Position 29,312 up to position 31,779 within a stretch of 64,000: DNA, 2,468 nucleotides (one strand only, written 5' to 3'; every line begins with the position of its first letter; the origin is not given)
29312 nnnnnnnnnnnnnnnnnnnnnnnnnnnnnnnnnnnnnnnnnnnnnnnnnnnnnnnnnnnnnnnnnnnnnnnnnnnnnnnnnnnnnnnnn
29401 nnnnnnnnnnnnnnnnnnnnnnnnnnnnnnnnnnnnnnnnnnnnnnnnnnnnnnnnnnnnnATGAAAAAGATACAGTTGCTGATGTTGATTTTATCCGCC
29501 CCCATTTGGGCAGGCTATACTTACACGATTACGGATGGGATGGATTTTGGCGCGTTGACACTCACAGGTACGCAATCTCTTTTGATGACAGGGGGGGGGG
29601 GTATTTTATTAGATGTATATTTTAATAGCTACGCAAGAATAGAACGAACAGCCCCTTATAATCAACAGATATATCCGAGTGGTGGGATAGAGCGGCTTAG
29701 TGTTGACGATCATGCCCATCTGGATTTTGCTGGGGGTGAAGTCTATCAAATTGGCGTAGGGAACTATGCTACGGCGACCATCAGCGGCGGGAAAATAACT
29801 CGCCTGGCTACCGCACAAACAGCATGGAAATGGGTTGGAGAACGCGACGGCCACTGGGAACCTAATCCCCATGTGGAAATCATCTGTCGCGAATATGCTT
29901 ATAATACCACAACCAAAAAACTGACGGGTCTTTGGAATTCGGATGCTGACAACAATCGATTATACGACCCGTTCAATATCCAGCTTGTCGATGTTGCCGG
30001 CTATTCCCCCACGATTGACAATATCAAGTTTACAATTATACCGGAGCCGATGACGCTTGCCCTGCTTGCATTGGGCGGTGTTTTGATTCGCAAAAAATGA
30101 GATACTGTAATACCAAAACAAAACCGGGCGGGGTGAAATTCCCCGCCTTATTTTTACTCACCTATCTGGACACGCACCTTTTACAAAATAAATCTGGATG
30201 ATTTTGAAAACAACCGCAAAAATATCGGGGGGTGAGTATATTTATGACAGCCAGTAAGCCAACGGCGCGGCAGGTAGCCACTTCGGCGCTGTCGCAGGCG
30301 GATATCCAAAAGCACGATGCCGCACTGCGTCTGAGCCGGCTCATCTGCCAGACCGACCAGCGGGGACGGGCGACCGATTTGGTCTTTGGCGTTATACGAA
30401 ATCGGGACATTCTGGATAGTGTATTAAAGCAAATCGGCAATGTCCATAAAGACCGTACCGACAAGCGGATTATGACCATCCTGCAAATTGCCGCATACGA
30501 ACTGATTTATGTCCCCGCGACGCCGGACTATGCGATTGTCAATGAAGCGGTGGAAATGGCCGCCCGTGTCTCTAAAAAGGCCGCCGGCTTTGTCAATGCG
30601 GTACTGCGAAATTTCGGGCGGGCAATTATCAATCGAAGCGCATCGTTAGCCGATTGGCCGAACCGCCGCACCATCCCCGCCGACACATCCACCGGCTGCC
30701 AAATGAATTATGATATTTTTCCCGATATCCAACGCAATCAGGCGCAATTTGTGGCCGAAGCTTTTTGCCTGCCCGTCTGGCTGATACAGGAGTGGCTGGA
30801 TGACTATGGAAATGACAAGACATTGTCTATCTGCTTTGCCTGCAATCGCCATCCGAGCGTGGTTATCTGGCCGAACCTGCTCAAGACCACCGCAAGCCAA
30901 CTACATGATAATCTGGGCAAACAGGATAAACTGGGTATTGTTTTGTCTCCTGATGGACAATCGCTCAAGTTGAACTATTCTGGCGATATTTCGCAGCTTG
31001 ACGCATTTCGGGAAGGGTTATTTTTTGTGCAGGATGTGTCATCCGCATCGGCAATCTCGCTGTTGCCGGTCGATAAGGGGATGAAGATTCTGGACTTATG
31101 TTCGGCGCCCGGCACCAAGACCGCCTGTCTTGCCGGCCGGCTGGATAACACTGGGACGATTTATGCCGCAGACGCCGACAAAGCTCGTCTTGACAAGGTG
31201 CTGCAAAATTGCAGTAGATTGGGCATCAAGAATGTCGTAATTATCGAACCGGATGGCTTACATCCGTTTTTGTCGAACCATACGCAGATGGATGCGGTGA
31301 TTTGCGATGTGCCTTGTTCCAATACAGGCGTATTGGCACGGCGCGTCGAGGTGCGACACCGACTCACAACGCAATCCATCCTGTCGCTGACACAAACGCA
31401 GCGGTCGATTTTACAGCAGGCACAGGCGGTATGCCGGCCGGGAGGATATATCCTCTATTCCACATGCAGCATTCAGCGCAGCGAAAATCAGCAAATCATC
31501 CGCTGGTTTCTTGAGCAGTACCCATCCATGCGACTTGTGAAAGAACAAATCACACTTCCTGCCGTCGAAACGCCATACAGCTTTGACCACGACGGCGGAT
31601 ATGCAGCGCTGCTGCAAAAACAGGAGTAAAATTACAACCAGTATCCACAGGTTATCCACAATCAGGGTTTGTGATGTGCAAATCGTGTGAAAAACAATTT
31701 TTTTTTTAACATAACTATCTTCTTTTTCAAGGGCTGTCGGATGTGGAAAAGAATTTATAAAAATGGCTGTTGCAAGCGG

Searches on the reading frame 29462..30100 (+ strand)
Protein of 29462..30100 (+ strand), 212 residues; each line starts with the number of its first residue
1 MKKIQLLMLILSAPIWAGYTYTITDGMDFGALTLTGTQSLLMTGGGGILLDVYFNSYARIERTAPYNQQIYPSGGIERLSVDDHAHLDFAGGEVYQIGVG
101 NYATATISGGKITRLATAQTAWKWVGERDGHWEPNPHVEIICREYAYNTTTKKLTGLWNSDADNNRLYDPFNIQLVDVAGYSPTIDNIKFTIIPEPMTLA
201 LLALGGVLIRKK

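Call 6: search_protein_families(library=pfam, proteins=[window:29462-30100:+])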
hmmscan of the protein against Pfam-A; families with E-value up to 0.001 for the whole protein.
window:29462-30100:+ (212 aa): 0 families

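Call 92: search_protein_families(library=ncbifam, proteins=[window:29462-30100:+], max_evalue=0.1)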
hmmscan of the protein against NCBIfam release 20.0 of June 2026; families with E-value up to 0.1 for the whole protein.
window:29462-30100:+ (212 aa): 2 families
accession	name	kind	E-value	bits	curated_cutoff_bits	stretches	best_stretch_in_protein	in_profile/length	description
NF038120.1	PEP_CTERM_QFxxD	subfamily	0.0011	18.9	80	1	185-209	185-209/215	NF038120 family PEP-CTERM protein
TIGR02595.1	PEP_CTERM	domain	0.013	16.3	16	1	193-209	1-17/24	PEP-CTERM sorting domain-containing protein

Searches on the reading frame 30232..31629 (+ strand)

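Call 6: search_protein_families(library=pfam, proteins=[window:30232-31629:+])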
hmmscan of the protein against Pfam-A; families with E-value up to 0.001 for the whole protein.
window:30232-31629:+ (465 aa): 7 families
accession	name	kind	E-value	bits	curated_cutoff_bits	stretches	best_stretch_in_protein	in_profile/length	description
PF01189.24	Methyltr_RsmB-F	-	6.3e-43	147.2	27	1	277-441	4-168/199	16S rRNA methyltransferase RsmB/F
PF01029.23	NusB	-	3.3e-25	89.4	23.1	1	11-129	2-132/133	NusB family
PF13847.12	Methyltransf_31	-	6.7e-11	42.5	27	1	281-417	2-117/145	Methyltransferase domain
PF01728.25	FtsJ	-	1.3e-07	32.2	24.1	1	280-437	19-163/181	FtsJ-like methyltransferase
PF22458.1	RsmF-B_ferredox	-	1.5e-06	28.6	27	1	181-232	2-52/74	Methyltr_RsmF/B-like, ferredoxin-like domain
PF01135.25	PCMT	-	5.9e-06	26.6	20.3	1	271-345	62-136/210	Protein-L-isoaspartate(D-aspartate) O-methyltransferase (PCMT)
PF13649.12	Methyltransf_25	-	0.0008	20.5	27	0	286-358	1-70/97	Methyltransferase domain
